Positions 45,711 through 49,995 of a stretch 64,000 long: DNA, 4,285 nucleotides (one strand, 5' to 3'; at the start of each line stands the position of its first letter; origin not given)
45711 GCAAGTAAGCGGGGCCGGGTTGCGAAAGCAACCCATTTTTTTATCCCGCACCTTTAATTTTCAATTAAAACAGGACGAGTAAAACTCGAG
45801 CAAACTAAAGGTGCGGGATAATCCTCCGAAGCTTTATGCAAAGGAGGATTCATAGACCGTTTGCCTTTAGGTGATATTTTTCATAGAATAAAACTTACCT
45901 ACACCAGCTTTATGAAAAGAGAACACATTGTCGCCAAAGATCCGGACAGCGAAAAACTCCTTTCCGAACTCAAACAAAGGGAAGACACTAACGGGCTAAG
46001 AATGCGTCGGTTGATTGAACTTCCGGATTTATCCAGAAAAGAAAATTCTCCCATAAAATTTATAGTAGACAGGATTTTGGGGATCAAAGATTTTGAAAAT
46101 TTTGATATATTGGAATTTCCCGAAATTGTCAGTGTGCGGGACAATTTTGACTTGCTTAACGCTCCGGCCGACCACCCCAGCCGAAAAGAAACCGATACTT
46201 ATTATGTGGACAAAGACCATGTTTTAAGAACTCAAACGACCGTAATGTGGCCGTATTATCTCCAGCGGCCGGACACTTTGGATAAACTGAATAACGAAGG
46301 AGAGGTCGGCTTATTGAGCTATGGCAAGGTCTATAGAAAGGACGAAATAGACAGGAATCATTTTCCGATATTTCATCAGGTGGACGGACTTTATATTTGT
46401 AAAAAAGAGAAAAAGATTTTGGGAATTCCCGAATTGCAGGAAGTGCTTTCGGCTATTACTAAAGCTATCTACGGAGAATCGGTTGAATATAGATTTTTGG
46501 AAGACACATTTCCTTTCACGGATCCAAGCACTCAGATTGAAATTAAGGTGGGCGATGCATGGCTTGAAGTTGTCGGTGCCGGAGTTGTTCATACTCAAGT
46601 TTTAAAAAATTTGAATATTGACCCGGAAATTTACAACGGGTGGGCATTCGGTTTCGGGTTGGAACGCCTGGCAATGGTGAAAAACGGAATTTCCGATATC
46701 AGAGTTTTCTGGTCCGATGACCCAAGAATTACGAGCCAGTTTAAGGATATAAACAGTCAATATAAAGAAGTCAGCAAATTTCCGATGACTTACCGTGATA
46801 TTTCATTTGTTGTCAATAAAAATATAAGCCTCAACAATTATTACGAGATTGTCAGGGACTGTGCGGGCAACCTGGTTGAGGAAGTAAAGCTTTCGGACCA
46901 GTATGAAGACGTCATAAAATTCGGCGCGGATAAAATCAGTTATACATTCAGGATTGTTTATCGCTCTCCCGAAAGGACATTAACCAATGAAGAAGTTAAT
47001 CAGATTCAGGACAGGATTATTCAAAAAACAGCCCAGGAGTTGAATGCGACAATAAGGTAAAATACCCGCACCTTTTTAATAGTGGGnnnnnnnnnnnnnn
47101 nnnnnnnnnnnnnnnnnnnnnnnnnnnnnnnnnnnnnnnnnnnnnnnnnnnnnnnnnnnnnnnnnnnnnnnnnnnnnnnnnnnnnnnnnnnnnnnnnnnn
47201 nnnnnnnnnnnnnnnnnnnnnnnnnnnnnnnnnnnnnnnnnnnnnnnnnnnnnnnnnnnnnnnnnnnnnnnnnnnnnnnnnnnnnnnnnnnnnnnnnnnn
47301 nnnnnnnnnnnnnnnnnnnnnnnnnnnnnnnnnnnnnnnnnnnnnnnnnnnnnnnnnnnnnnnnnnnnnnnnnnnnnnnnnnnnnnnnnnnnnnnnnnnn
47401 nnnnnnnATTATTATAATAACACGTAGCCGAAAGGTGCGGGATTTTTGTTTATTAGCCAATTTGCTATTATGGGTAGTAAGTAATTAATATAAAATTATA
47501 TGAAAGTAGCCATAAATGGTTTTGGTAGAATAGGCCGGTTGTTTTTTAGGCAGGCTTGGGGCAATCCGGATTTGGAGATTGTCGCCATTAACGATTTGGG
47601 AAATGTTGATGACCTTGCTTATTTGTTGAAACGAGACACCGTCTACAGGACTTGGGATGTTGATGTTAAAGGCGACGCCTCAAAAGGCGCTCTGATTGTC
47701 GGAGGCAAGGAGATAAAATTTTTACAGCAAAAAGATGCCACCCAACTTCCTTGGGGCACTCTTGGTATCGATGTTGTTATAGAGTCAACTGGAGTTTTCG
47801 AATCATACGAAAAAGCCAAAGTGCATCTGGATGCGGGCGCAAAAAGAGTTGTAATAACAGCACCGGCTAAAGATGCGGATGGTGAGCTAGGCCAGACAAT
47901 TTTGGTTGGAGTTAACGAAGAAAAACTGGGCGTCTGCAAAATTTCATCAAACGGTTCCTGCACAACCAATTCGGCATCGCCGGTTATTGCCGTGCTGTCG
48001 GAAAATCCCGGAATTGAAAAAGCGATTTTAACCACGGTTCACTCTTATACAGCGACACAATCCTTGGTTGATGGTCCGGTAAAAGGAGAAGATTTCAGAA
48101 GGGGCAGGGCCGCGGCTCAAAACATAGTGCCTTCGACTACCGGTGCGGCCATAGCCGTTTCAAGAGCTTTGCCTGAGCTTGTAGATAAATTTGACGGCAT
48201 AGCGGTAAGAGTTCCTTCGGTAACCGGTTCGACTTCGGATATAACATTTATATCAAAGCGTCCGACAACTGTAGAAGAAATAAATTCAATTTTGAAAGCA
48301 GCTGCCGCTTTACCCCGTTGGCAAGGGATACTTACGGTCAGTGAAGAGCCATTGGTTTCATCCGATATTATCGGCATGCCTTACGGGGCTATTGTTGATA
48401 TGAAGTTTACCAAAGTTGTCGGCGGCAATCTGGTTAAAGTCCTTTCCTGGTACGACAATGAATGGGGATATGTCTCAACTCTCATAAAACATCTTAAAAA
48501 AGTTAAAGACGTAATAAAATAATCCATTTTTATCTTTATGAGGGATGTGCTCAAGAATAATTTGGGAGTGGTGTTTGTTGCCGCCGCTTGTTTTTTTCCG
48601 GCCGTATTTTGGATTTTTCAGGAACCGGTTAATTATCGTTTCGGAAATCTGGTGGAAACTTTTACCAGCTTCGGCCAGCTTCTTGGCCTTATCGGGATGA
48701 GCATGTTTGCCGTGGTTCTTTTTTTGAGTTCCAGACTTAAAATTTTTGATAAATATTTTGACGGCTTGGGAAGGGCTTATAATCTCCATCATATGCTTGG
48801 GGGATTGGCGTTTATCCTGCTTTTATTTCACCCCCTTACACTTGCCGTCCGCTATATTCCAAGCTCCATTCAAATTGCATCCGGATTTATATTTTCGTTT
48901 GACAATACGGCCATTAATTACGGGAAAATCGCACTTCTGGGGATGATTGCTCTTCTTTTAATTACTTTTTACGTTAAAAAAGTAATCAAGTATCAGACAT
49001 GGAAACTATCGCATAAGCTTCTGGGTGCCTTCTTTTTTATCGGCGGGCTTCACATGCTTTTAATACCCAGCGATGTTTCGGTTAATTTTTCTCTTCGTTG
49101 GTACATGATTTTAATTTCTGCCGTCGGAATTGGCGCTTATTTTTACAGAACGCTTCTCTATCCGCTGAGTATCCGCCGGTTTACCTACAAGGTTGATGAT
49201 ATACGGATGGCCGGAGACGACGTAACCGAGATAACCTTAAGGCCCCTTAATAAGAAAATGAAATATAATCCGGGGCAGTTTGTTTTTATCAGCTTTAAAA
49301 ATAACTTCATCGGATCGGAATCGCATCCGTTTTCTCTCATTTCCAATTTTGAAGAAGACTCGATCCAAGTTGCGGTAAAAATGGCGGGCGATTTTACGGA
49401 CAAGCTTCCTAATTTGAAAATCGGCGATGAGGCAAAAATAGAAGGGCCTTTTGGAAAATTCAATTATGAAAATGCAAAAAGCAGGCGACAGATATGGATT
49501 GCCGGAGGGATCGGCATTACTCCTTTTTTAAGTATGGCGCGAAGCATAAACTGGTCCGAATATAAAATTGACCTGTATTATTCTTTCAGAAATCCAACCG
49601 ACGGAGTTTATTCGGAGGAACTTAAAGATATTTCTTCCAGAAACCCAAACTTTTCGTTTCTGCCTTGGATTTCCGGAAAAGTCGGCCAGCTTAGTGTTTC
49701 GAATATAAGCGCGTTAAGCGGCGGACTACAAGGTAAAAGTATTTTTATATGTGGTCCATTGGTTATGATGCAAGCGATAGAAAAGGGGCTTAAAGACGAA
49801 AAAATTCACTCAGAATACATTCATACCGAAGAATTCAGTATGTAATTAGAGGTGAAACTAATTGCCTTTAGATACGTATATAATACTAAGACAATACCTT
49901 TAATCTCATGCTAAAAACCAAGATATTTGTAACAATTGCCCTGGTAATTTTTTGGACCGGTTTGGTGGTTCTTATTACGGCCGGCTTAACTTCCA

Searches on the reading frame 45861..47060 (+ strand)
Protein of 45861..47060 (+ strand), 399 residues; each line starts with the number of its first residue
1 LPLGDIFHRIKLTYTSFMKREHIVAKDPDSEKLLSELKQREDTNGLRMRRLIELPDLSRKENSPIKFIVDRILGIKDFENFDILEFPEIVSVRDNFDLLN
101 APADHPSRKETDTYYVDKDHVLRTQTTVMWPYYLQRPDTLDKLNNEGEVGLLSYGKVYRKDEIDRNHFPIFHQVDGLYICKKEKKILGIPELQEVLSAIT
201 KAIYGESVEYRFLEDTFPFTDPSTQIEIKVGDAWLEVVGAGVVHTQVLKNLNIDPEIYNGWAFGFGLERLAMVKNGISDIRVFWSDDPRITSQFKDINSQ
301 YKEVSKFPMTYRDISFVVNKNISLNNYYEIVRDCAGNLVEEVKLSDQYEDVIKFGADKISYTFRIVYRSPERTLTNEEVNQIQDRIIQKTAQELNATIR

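Call 53: search_protein_families(library=pfam, proteins=[window:45861-47060:+], max_evalue=0.0001)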
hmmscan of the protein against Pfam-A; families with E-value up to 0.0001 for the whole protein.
window:45861-47060:+ (399 aa): 2 families
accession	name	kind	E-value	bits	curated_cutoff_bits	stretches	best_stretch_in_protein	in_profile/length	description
PF01409.25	tRNA-synt_2d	-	1.4e-57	195.4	19.8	1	61-294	15-246/246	tRNA synthetases class II core domain (F)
PF03147.19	FDX-ACB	-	3.5e-24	85.5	31.1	1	305-399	1-94/94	Ferredoxin-fold anticodon binding domain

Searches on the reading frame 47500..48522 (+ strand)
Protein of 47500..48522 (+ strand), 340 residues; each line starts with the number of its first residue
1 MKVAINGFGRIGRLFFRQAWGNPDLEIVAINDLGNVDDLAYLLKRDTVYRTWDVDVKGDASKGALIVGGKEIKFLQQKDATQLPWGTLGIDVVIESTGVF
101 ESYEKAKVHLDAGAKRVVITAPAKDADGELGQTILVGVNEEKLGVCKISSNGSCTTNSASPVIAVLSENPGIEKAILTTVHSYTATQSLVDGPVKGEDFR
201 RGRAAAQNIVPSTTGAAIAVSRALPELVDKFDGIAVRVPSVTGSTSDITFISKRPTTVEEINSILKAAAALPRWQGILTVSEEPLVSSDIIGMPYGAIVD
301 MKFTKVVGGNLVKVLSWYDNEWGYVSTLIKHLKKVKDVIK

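Call 53: search_protein_families(library=pfam, proteins=[window:47500-48522:+], max_evalue=0.0001)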
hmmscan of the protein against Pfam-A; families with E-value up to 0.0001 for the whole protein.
window:47500-48522:+ (340 aa): 2 families
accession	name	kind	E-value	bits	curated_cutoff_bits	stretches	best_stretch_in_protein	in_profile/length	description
PF02800.25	Gp_dh_C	-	2.5e-53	180.3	24.4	1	161-318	3-158/158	Glyceraldehyde 3-phosphate dehydrogenase, C-terminal domain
PF00044.30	Gp_dh_N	-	2e-35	121.6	31.7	1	1-102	1-100/101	Glyceraldehyde 3-phosphate dehydrogenase, NAD binding domain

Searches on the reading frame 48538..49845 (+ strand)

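Call 53: search_protein_families(library=pfam, proteins=[window:48538-49845:+], max_evalue=0.0001)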
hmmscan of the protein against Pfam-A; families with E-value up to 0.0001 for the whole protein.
window:48538-49845:+ (435 aa): 4 families
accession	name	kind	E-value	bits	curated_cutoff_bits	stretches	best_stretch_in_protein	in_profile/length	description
PF08022.18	FAD_binding_8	-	1.4e-13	51.3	22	1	217-293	4-81/109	FAD-binding domain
PF01794.25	Ferric_reduct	-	2e-11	44.5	28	1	49-169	1-120/121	Ferric reductase like transmembrane component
PF00175.26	NAD_binding_1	-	3.7e-10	40.9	22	1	321-415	2-108/109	Oxidoreductase NAD-binding domain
PF00970.30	FAD_binding_6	-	1.4e-06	29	21.1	1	233-310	20-99/99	Oxidoreductase FAD-binding domain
